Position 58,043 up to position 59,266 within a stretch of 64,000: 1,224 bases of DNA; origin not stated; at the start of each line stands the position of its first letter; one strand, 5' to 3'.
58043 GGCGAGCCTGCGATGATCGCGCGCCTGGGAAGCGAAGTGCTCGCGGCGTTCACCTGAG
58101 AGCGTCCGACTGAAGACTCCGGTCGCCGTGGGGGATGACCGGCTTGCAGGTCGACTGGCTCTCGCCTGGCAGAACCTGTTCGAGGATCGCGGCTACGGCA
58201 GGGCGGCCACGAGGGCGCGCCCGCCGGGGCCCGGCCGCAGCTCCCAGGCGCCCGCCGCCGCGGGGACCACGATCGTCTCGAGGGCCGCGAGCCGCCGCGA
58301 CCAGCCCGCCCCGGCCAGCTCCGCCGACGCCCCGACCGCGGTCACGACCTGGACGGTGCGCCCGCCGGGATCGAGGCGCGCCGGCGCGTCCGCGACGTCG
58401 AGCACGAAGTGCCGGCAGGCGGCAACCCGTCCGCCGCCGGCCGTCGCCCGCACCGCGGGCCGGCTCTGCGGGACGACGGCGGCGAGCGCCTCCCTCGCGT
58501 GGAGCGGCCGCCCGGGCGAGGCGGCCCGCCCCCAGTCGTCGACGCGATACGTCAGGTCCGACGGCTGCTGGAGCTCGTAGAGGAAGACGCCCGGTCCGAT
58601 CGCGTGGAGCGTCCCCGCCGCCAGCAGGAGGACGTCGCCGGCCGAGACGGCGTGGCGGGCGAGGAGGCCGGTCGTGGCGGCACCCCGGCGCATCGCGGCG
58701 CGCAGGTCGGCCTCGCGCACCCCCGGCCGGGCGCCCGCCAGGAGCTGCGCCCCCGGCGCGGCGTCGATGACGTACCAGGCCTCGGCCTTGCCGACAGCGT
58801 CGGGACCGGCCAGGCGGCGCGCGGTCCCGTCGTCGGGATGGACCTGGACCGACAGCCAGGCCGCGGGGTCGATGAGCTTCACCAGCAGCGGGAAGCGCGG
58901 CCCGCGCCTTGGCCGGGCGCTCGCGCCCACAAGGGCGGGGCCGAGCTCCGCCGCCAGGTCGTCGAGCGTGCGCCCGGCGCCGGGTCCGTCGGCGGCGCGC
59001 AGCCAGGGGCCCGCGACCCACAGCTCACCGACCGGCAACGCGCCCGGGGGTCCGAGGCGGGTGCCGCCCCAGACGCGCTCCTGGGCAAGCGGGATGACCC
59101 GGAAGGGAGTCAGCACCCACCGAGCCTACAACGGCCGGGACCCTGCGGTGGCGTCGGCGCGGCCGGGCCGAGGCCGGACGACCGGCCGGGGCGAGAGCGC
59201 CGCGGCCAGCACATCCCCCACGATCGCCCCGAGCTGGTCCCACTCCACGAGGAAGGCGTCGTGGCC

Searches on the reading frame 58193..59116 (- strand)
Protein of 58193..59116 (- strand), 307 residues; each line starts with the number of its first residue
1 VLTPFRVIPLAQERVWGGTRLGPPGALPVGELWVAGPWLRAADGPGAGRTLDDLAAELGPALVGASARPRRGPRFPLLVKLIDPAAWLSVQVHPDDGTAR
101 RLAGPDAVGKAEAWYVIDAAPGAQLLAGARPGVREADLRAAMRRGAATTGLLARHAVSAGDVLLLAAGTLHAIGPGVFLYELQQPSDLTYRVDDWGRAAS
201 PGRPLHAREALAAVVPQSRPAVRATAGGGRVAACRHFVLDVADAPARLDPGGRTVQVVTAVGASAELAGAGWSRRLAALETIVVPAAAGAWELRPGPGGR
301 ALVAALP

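Call 71: search_protein_families(library=pfam, proteins=[window:58193-59116:-], max_evalue=0.0001)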
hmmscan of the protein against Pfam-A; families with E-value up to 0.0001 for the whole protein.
window:58193-59116:- (307 aa): 1 family
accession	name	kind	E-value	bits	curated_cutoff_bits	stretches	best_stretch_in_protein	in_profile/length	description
PF20511.4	PMI_typeI_cat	-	1.6e-05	25.5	22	1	28-102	38-110/143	Phosphomannose isomerase type I, catalytic domain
